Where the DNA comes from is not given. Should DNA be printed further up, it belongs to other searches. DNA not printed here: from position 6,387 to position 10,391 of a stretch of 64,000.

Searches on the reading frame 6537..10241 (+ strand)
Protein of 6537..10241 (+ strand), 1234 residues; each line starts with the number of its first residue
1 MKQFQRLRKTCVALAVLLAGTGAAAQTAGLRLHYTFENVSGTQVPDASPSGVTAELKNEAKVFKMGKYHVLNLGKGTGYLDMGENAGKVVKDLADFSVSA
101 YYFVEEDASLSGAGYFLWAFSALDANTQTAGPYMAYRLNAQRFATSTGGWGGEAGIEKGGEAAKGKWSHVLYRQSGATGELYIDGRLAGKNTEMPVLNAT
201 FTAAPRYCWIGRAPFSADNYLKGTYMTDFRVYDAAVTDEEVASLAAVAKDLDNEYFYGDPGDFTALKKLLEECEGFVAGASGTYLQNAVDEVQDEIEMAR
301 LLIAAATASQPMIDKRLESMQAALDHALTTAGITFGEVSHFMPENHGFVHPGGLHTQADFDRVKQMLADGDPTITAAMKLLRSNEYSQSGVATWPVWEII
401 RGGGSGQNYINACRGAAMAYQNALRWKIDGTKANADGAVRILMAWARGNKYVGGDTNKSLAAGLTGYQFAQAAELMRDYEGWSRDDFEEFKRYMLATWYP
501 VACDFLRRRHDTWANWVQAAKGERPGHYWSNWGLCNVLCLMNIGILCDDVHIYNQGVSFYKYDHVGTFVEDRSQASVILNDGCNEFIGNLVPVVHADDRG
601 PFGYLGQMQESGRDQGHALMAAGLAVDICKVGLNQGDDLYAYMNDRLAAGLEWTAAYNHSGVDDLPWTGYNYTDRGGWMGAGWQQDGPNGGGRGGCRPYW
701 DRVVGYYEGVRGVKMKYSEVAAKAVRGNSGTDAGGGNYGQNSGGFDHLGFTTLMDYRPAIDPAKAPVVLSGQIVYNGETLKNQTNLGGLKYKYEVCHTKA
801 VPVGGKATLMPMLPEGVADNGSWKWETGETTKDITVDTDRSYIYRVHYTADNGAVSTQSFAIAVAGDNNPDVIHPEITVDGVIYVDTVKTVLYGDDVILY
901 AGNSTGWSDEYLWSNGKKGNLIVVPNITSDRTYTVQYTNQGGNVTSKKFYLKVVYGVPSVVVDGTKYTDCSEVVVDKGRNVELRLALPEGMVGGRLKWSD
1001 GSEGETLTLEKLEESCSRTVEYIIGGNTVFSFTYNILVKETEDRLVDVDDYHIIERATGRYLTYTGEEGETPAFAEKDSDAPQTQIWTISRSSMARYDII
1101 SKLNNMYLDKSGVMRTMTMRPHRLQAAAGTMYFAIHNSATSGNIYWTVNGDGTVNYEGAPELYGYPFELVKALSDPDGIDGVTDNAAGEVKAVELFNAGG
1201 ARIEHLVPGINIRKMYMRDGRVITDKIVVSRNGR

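Call 12: search_protein_families(library=pfam, proteins=[window:6537-10241:+])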
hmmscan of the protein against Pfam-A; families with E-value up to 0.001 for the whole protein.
window:6537-10241:+ (1234 aa): 3 families
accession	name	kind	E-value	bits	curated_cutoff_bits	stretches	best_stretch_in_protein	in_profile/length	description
PF13385.13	Laminin_G_3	-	4.9e-14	53.2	27.6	1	93-242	16-151/151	Concanavalin A-like lectin/glucanases superfamily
PF14200.12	RicinB_lectin_2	-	4.1e-05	24.6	25.6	1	1049-1111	13-76/89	Ricin-type beta-trefoil lectin domain-like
PF05426.18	Alginate_lyase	-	8.4e-05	22.6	22.2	1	416-657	59-268/275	Alginate lyase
